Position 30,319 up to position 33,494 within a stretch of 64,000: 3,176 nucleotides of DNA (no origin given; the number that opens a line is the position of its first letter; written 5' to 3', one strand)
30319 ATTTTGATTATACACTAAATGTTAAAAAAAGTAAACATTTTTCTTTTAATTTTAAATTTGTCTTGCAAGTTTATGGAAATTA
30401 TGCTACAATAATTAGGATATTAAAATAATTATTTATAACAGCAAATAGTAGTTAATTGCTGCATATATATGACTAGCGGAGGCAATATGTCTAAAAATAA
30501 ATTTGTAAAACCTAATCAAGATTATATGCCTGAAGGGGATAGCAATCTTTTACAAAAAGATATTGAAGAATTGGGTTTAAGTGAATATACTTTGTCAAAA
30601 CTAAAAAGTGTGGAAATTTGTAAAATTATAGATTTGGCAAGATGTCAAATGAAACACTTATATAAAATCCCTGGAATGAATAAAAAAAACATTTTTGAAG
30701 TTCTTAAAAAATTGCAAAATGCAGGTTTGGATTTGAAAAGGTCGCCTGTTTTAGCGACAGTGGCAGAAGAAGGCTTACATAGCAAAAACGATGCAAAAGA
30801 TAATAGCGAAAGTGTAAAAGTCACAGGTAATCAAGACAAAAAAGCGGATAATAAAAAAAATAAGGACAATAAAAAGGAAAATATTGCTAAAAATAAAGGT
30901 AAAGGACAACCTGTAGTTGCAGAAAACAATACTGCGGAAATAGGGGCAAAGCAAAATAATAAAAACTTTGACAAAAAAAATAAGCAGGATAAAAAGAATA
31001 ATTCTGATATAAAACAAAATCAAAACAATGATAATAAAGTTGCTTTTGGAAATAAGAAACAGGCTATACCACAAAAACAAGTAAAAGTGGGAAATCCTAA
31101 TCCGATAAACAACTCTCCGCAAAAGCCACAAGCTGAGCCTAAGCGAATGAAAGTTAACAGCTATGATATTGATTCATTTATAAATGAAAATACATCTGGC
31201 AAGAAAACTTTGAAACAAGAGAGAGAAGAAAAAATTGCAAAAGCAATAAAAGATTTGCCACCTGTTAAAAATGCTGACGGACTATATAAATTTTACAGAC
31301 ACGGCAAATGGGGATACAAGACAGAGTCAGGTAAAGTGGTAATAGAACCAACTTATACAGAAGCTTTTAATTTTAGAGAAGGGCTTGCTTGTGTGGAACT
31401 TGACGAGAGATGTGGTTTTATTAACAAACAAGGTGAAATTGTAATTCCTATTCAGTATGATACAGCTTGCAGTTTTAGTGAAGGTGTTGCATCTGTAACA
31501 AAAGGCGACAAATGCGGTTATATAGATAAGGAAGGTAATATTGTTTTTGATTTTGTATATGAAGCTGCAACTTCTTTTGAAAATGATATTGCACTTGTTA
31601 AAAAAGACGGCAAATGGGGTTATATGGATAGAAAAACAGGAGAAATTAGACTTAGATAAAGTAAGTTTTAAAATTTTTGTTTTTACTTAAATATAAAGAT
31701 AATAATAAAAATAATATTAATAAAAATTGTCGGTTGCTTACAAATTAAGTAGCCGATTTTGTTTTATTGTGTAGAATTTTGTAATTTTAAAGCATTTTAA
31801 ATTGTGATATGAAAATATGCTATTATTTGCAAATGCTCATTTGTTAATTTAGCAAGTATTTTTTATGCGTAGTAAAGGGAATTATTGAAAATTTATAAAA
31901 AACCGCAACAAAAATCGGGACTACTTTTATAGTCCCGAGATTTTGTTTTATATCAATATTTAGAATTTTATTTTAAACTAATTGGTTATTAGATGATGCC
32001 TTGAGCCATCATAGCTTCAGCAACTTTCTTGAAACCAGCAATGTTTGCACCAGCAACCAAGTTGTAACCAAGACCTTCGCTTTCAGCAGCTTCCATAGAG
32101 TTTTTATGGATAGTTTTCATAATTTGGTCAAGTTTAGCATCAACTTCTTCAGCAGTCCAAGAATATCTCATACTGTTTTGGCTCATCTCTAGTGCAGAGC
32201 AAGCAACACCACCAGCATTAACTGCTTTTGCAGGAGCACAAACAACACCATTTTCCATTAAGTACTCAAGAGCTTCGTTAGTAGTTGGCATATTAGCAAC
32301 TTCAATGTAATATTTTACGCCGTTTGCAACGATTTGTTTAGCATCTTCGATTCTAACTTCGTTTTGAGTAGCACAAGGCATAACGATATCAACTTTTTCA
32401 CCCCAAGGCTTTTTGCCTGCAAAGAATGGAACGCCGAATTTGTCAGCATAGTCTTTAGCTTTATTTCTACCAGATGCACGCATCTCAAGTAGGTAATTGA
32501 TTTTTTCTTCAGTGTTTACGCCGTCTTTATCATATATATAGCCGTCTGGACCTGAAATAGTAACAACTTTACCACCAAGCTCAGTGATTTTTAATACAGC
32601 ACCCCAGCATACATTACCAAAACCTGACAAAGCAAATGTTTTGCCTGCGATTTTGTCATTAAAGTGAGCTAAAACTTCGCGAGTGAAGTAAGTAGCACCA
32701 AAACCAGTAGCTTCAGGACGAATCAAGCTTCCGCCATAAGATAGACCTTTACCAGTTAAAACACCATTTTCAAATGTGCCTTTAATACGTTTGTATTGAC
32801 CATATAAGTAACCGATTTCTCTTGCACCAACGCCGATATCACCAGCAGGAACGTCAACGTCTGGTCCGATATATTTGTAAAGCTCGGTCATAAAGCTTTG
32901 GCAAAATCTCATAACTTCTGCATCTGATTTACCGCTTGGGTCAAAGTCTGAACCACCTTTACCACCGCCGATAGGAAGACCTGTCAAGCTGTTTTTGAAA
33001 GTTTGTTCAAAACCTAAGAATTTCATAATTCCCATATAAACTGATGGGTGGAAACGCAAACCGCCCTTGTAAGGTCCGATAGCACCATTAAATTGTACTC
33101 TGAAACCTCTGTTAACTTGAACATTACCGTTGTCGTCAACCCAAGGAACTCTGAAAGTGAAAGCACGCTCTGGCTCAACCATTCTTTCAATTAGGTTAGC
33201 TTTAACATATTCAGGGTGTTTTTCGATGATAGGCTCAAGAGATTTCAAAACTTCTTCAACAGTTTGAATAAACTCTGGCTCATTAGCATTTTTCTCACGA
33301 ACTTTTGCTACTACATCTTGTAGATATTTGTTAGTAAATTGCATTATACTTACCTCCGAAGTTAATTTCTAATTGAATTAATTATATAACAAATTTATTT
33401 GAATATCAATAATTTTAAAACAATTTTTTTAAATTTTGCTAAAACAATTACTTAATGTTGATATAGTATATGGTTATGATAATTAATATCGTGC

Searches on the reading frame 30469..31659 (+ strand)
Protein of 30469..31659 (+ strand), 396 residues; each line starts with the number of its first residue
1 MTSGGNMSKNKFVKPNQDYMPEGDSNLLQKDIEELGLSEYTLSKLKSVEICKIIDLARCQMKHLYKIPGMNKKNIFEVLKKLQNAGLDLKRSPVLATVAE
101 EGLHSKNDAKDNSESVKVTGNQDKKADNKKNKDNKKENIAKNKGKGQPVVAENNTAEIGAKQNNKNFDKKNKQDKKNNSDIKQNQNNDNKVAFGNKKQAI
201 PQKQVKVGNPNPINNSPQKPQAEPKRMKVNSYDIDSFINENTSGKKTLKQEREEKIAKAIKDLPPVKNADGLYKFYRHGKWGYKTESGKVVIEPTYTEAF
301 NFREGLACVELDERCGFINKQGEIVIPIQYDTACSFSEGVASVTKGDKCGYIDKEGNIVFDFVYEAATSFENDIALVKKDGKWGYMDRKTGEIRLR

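Call 38: search_protein_families(library=pfam, proteins=[window:30469-31659:+], max_evalue=0.001)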
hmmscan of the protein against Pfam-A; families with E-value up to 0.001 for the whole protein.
window:30469-31659:+ (396 aa): 2 families
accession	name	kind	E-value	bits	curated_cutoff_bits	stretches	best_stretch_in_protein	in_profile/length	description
PF14903.11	WG_beta_rep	-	8.4e-38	128.5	25.6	3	350-383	2-35/35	WG containing repeat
PF03118.21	RNA_pol_A_CTD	-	2.7e-06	27.4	23.8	1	24-83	7-66/67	Bacterial RNA polymerase, alpha chain C terminal domain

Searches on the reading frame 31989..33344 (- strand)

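Call 38: search_protein_families(library=pfam, proteins=[window:31989-33344:-], max_evalue=0.001)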
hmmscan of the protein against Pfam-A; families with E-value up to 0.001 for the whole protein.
window:31989-33344:- (451 aa): 2 families
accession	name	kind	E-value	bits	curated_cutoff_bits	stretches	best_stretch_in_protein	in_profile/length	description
PF00208.27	ELFV_dehydrog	-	1.1e-81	274.5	23.4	1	204-449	1-241/241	Glutamate/Leucine/Phenylalanine/Valine dehydrogenase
PF02812.23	ELFV_dehydrog_N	-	2e-52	176.8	25.3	1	58-185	1-128/129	Glu/Leu/Phe/Val dehydrogenase, dimerisation domain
